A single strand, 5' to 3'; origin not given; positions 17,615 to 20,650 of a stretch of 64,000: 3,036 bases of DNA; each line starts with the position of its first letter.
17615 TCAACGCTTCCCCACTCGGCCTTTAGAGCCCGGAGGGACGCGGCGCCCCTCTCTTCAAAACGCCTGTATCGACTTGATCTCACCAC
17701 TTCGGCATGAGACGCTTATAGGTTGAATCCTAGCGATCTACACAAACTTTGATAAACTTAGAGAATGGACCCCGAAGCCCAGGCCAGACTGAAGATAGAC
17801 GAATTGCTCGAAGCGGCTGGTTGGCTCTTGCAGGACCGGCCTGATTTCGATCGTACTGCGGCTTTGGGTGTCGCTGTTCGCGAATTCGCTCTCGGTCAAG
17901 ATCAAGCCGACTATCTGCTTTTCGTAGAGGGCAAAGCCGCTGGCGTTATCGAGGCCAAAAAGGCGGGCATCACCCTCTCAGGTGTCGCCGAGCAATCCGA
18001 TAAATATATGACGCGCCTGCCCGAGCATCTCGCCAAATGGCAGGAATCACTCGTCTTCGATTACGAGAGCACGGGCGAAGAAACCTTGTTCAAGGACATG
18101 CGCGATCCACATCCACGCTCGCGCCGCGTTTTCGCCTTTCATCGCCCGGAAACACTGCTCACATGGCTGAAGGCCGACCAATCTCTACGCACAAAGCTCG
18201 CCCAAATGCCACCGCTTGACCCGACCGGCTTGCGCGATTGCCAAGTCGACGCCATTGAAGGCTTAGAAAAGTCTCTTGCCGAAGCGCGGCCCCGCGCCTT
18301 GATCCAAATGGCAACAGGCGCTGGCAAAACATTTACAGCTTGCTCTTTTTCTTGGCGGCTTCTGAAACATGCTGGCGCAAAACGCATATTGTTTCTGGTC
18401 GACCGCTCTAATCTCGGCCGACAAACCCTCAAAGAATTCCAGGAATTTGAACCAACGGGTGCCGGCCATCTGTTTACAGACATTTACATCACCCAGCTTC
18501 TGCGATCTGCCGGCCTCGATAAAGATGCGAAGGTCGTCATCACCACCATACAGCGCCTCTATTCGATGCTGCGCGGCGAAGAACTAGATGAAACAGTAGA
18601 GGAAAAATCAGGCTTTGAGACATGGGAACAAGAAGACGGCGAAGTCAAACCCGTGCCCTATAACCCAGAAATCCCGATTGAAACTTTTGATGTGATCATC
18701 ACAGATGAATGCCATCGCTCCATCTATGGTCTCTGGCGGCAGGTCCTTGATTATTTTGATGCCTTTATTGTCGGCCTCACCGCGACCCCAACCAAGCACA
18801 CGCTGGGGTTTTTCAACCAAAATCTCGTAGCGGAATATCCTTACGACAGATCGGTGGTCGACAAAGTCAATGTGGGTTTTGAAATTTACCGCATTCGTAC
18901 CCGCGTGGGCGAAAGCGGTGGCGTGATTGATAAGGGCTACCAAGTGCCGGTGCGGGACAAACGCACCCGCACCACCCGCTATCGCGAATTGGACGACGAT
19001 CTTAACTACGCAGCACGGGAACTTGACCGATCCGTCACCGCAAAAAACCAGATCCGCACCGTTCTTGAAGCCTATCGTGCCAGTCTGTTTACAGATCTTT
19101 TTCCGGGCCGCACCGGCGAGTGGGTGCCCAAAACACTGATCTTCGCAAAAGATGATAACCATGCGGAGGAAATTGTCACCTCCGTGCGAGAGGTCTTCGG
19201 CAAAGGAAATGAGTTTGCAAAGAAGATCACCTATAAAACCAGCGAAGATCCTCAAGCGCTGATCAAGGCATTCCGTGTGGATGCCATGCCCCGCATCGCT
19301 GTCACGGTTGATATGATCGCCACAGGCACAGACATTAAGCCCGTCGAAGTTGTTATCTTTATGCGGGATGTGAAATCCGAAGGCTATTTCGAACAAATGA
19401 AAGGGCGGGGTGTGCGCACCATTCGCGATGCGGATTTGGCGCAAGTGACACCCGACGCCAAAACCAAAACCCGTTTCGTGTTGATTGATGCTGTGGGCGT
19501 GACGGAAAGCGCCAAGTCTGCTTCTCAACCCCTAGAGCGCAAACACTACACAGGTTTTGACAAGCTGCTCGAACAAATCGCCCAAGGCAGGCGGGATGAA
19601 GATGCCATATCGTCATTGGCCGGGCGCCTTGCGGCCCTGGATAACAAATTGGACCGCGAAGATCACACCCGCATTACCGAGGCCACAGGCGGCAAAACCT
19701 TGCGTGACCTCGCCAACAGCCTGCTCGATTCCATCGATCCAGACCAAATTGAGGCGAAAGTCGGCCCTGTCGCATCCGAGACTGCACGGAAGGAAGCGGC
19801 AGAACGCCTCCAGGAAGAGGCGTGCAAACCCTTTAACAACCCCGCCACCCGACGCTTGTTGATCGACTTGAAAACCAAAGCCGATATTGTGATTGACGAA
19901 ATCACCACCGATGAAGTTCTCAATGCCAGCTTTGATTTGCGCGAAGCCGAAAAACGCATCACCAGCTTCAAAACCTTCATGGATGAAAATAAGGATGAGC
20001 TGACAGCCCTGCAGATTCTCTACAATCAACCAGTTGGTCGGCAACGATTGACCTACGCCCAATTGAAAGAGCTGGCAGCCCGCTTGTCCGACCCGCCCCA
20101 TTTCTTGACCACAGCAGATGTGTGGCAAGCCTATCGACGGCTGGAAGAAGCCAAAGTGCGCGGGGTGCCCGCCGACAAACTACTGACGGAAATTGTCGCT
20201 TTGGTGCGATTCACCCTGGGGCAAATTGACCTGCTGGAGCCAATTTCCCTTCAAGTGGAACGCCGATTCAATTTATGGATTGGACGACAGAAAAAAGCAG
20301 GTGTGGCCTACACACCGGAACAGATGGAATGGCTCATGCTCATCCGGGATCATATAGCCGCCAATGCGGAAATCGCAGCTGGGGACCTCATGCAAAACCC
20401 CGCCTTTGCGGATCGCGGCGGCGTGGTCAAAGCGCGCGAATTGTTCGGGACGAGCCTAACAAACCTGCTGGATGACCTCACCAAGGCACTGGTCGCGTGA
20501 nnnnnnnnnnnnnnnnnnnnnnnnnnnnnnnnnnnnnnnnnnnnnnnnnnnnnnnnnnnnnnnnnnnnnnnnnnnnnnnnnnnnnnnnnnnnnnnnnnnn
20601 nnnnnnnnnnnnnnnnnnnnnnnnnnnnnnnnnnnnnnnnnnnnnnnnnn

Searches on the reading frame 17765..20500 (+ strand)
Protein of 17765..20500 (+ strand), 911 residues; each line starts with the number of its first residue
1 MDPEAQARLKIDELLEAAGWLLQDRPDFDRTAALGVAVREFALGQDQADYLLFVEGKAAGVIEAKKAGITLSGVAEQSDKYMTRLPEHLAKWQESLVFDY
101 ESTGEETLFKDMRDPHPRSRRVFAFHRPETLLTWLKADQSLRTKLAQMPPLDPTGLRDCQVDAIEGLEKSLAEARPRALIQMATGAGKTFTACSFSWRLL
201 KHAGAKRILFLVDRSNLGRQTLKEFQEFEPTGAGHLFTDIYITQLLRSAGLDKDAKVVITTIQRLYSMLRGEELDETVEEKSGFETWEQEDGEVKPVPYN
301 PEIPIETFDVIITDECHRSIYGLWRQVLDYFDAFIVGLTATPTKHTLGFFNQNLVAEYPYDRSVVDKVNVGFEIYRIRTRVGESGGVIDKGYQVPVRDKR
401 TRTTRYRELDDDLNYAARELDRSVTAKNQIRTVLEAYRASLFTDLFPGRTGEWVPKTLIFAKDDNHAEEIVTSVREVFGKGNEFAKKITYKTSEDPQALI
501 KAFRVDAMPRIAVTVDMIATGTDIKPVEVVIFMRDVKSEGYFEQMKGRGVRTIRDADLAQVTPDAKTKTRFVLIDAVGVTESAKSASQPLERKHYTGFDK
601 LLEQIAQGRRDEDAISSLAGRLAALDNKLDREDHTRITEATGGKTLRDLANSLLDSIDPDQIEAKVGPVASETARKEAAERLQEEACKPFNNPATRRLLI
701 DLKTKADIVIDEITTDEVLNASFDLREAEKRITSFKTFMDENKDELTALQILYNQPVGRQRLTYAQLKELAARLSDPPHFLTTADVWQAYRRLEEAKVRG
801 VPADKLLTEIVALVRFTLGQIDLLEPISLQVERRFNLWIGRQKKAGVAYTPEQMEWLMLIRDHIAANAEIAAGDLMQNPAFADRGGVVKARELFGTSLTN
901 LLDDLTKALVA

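Call 11: search_protein_families(library=pfam, proteins=[window:17765-20500:+], max_evalue=0.001)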
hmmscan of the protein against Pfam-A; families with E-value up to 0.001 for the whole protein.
window:17765-20500:+ (911 aa): 6 families
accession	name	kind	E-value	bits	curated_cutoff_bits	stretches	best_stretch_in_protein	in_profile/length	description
PF04851.21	ResIII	-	2.5e-36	125.5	22.5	1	156-343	4-163/164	Type III restriction enzyme, res subunit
PF08463.15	EcoEI_R_C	-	1.1e-32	113.9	24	1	732-909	4-162/163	EcoEI R protein C-terminal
PF18766.7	SWI2_SNF2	-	6.5e-18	65.6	26.7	1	160-372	2-188/221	SWI2/SNF2 ATPase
PF00270.35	DEAD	-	1e-09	38.8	26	1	174-344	14-162/167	DEAD/DEAH box helicase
PF00271.37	Helicase_C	-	8.8e-06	26.4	23.5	1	455-551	16-108/110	Helicase conserved C-terminal domain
PF04313.20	HSDR_N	-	0.0009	19.6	25.1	0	45-83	125-164/198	Type I restriction enzyme R protein N terminus (HSDR_N)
